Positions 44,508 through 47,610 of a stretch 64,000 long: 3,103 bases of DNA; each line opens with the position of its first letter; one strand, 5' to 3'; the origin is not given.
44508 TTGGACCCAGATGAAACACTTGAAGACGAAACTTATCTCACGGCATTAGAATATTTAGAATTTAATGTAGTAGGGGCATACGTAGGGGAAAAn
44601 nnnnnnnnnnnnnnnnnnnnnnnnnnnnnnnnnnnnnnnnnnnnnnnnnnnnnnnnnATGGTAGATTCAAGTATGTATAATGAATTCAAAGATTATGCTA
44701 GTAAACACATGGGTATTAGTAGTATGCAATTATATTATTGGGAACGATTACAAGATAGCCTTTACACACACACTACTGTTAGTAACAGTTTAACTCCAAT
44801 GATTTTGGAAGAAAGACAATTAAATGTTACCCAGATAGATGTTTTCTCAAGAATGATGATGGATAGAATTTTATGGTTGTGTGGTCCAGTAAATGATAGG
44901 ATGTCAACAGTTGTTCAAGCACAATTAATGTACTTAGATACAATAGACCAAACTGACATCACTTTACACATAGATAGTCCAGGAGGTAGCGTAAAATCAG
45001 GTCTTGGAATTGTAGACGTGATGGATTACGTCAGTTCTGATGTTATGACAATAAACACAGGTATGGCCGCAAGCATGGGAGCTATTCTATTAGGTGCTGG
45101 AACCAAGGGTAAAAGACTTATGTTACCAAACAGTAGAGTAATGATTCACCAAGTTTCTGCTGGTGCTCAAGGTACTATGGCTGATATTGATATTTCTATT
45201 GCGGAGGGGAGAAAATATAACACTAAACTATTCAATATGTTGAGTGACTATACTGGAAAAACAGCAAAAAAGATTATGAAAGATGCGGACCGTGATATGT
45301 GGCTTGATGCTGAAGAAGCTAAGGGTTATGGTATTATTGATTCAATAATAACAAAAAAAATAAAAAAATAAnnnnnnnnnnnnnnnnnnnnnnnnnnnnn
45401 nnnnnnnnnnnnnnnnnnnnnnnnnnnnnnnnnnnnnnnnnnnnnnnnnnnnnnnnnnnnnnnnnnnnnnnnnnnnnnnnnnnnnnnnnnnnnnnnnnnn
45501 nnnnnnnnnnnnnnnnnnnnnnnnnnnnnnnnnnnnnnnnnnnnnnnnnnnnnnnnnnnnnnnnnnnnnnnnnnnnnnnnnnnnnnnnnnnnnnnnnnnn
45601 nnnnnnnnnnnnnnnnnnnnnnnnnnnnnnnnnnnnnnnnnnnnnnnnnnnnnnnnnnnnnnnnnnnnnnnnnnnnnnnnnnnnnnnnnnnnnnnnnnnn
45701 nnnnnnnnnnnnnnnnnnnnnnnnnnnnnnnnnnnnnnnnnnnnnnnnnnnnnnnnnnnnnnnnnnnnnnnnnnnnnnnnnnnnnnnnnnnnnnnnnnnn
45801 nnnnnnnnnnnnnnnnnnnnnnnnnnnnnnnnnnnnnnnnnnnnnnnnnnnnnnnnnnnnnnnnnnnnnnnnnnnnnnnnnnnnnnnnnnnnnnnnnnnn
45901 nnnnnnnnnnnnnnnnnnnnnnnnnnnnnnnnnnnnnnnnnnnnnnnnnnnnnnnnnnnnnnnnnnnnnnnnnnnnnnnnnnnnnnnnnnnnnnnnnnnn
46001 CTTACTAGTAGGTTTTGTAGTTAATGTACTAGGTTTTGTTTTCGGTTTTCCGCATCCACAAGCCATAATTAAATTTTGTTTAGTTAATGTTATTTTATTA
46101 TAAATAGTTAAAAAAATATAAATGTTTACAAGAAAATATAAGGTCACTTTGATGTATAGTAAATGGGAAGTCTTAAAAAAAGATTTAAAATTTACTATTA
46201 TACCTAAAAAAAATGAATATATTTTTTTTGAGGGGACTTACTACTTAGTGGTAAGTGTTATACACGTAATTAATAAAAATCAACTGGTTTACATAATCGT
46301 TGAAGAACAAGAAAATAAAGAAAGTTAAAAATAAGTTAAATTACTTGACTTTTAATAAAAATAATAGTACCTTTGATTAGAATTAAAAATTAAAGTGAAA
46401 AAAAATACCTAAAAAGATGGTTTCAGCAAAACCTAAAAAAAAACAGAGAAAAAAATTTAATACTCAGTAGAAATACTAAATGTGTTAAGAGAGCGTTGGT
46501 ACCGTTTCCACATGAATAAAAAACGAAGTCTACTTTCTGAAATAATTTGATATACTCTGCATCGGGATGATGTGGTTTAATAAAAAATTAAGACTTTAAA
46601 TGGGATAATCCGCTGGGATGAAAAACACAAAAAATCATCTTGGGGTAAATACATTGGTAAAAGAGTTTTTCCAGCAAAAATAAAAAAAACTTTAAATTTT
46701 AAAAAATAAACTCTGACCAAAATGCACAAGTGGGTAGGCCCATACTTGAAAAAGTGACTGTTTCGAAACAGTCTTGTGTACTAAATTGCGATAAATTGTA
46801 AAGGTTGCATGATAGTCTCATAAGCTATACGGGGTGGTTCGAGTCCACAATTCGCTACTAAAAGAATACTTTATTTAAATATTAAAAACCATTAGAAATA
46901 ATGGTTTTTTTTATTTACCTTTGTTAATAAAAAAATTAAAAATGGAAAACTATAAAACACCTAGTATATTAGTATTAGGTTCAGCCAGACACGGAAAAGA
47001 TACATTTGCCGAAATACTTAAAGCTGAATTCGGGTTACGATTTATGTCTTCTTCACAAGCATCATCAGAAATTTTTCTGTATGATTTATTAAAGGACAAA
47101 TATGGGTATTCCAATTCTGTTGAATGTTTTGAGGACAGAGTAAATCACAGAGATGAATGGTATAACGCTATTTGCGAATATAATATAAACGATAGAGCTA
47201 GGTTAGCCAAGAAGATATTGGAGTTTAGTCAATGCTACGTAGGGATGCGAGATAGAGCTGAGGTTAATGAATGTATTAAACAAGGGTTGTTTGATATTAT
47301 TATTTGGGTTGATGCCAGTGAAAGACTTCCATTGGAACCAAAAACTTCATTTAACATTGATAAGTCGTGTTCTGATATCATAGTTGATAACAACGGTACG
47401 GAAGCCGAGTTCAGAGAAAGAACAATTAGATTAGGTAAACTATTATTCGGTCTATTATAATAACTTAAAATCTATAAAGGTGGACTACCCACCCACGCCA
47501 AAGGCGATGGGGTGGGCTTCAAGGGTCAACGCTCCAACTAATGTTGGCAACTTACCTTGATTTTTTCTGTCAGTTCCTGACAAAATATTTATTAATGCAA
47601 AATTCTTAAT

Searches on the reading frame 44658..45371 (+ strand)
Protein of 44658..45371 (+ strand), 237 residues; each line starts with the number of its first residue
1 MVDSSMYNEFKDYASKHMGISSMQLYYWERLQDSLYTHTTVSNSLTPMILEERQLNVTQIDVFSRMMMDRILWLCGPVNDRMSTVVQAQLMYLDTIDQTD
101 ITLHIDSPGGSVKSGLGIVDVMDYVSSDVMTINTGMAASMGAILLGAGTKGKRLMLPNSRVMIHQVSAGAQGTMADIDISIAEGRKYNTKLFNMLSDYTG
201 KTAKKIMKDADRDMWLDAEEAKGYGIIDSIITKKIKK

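Call 9: search_protein_families(library=pfam, proteins=[window:44658-45371:+])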
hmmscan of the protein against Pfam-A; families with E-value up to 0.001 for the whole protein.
window:44658-45371:+ (237 aa): 1 family
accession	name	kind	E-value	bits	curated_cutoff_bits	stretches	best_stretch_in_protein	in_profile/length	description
PF00574.28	CLP_protease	-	2e-60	204.2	20.2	1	59-233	6-181/182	Clp protease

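Call 10: find_related_loci(query=window:44658-45371:+, collection=viral_contigs, flank=4000)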
Query window:44658-45371:+ (237 aa) in viral_contigs; peptide patterns used: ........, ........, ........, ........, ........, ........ (x = any residue, [..] = any of these).
32 stretches matched a pattern; 28 encode a relative of the query (tblastn E <= 1e-3); 28 distinct loci.
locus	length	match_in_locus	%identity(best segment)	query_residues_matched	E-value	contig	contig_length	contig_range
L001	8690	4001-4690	69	8-231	9e-110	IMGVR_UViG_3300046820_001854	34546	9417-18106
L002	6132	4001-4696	68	3-237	8e-108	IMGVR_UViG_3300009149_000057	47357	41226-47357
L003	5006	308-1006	66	5-237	3e-106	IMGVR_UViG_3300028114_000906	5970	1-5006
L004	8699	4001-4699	66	5-237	3e-106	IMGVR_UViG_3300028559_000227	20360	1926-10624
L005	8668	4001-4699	66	5-237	3e-106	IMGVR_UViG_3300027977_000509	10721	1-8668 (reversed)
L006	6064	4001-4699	66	5-237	3e-106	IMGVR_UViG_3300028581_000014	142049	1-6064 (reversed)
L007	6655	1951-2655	67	1-234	2e-106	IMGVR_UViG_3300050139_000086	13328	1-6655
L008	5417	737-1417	68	8-237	1e-105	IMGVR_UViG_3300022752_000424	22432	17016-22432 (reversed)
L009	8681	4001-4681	67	9-237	9e-106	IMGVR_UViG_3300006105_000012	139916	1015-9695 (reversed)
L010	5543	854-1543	66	5-237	4e-105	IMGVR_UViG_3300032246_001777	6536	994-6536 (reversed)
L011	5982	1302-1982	68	5-231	2e-105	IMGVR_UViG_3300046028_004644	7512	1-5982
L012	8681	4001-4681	67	8-237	5e-105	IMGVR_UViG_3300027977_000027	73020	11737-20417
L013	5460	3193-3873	67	8-237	4e-105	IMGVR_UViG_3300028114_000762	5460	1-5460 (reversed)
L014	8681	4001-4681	67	8-237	5e-105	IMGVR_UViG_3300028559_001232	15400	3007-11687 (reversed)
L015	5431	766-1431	68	8-232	1e-104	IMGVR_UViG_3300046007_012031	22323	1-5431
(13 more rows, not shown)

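Call 51: find_encoding_contigs(protein=window:44658-45371:+, flank=3000, max_places=6)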
Protein window:44658-45371:+ (237 aa): 3 contigs read that carry it; 2 places shown.
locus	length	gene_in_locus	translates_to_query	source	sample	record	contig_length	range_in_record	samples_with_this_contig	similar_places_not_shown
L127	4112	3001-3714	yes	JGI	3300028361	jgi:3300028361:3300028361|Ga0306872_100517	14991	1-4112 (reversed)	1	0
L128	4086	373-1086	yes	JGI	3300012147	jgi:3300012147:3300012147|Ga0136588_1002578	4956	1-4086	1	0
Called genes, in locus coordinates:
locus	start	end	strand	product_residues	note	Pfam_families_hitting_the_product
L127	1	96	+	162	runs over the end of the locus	-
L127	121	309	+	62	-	-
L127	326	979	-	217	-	-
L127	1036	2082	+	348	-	PF00226:DnaJ, PF01556:DnaJ_C, PF00684:DnaJ_CXXCXGXG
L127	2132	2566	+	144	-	PF18894:PhageMetallopep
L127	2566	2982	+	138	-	-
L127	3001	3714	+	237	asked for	PF00574:CLP_protease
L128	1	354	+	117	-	?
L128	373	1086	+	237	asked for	PF00574:CLP_protease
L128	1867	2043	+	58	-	-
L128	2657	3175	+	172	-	-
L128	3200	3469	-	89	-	PF07282:Cas12f1-like_TNB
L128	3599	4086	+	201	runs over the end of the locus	-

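Call 67: search_solved_structures(query=window:44658-45371:+, show_alignments=1, max_evalue=1e-20)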
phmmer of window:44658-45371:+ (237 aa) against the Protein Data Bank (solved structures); distinct sequences matched with E-value up to 1e-20: 104 (the best 60 are shown).
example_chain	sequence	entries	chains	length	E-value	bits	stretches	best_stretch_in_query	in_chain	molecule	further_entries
6mx2_A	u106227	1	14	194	5.8e-50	173.4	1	44-234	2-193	ATP-dependent Clp protease proteolytic subunit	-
8r04_A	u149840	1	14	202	6e-49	170.1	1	38-234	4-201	ATP-dependent Clp protease proteolytic subunit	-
29hb_A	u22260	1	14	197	1.4e-48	168.9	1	45-231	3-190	ATP-dependent Clp protease proteolytic subunit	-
6cfd_A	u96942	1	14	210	2.7e-48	168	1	45-232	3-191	ATP-dependent Clp protease proteolytic subunit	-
7dft_A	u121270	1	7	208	3.2e-48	167.7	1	41-234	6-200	ATP-dependent Clp protease proteolytic subunit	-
8r05_A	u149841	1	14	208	4.4e-48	167.3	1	44-233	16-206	ATP-dependent Clp protease proteolytic subunit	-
7dfu_A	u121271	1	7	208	8.3e-48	166.4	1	41-234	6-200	ATP-dependent Clp protease proteolytic subunit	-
9vhc_A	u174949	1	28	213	8.3e-48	166.4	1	42-234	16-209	ATP-dependent Clp protease proteolytic subunit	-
8r03_A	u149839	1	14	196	1.1e-47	166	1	44-233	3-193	ATP-dependent Clp protease proteolytic subunit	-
3st9_A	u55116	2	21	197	1.2e-47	165.9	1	44-233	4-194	ATP-dependent Clp protease proteolytic subunit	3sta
9jop_H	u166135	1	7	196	1.3e-47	165.7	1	44-233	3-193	ATP-dependent Clp protease proteolytic subunit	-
3mt6_R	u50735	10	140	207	1.6e-47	165.4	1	44-233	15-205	ATP-dependent Clp protease proteolytic subunit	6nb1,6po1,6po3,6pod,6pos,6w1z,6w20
9irp_A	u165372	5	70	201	1.8e-47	165.3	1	45-234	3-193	ATP-dependent Clp protease proteolytic subunit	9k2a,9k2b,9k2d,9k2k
4emm_V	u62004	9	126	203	1.9e-47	165.2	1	45-234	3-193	ATP-dependent Clp protease proteolytic subunit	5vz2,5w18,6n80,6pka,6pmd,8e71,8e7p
2zl0_A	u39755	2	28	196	1.9e-47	165.2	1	46-236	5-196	ATP-dependent Clp protease proteolytic subunit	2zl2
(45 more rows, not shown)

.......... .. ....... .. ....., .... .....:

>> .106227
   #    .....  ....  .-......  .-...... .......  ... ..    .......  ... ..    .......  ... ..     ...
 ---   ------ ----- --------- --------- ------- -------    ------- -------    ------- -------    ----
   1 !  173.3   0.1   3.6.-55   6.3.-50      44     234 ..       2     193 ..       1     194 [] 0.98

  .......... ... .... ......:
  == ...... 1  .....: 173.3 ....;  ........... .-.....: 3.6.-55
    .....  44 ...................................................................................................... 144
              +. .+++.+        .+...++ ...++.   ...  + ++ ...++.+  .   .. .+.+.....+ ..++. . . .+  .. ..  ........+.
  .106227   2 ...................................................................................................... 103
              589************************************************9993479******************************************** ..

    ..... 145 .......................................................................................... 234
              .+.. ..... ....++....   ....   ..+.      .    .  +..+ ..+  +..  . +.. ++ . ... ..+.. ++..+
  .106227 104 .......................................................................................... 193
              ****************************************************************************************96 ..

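Call 76: search_protein_families(library=phrogs, proteins=[window:44658-45371:+], max_evalue=0.01)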
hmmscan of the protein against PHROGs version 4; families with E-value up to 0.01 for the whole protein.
window:44658-45371:+ (237 aa): 14 families
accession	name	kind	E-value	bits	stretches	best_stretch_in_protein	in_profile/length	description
phrog_94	-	head and packaging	3.4e-43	150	1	37-235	49-254/622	head maturation protease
phrog_2976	-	head and packaging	1.2e-24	88.8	1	87-233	42-184/394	head maturation protease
phrog_133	-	head and packaging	2.9e-22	80.1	1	93-232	42-180/668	head maturation protease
phrog_1684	-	head and packaging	2e-18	67.9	1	93-232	67-204/284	head maturation protease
phrog_1827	-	other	3.2e-12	47.2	1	88-221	41-173/202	ATP-dependent protease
phrog_3348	-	unknown function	2.8e-10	41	1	95-231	62-198/386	-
phrog_53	-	head and packaging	5.1e-08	33.5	1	98-233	117-281/583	head maturation protease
phrog_26628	-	head and packaging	7.8e-06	26.5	1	126-228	95-195/290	head maturation protease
phrog_5410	-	other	8.5e-06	26.2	1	100-220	57-175/323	ATP-dependent protease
phrog_13984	-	unknown function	0.0002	22.5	1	97-148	59-110/123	-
phrog_23753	-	head and packaging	0.00043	21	1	98-234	41-175/298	head maturation protease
phrog_33547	-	unknown function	0.00044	20.3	1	100-226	31-154/357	-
phrog_26024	-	other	0.0031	17.9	1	102-178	66-140/202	protease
phrog_20705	-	head and packaging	0.0034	16.7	1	99-235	211-350/690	virion structural protein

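Call 77: search_protein_families(library=ncbifam, proteins=[window:44658-45371:+], max_evalue=0.00001)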
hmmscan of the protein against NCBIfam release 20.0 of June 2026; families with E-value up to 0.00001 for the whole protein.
window:44658-45371:+ (237 aa): 10 families
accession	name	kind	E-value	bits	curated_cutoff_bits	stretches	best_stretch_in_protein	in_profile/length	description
NF011091.0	PRK14514.1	equivalog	2e-77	259.7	361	1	8-234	2-220/221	ATP-dependent Clp endopeptidase proteolytic subunit ClpP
NF001368.0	PRK00277.1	subfamily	1.2e-67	227.7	249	1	41-234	4-198/203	ATP-dependent Clp protease proteolytic subunit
NF009205.0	PRK12553.1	subfamily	2.3e-60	203.8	228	1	43-233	11-204/211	ATP-dependent Clp protease proteolytic subunit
TIGR00493.1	clpP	equivalog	7.4e-59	198.7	308.6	1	44-233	2-192/192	ATP-dependent Clp endopeptidase proteolytic subunit ClpP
NF009203.0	PRK12551.1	equivalog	4.8e-51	173.3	359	1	46-234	2-191/196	ATP-dependent Clp protease proteolytic subunit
NF011090.0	PRK14513.1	equivalog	1.6e-49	168.5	347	1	44-234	2-193/201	ATP-dependent Clp protease proteolytic subunit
NF011089.0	PRK14512.1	equivalog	5e-42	143.9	251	1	54-235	13-195/200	ATP-dependent Clp protease proteolytic subunit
NF009204.0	PRK12552.1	equivalog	3.1e-33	115.1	263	1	61-234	22-215/225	ATP-dependent Clp protease proteolytic subunit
NF045540.1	scaf_prot_MCP1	exception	6.2e-22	78.1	475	1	91-232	25-162/652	ClpP-like prohead protease/major capsid protein fusion protein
NF045542.1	Clp_rel_HeadMat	equivalog_domain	4e-21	75.7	120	1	92-230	26-165/165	head maturation protease, ClpP-related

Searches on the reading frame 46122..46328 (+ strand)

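Call 9: search_protein_families(library=pfam, proteins=[window:46122-46328:+])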
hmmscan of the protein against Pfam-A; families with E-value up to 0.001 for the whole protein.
window:46122-46328:+ (68 aa): 0 families

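Call 76: search_protein_families(library=phrogs, proteins=[window:46122-46328:+], max_evalue=0.01)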
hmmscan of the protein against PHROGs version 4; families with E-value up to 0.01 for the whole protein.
window:46122-46328:+ (68 aa): 2 families
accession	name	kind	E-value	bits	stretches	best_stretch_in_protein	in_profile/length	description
phrog_11844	-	unknown function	0.0054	17.8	1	22-49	21-48/67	-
phrog_2458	-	unknown function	0.0094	17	0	26-56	23-53/82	-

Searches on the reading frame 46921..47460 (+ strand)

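Call 9: search_protein_families(library=pfam, proteins=[window:46921-47460:+])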
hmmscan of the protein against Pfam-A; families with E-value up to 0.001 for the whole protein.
window:46921-47460:+ (179 aa): 0 families

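Call 76: search_protein_families(library=phrogs, proteins=[window:46921-47460:+], max_evalue=0.01)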
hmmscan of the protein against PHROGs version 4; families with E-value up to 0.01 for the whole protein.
window:46921-47460:+ (179 aa): 3 families
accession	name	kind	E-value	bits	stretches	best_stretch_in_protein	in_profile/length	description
phrog_38514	-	unknown function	7.4e-34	119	2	63-168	229-334/348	-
phrog_139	-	other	5.3e-08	33.6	1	7-73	77-136/342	deoxynucleoside monophosphate kinase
phrog_85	-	DNA, RNA and nucleotide metabolism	8.7e-07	28.8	1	37-166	172-319/866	thymidylate synthase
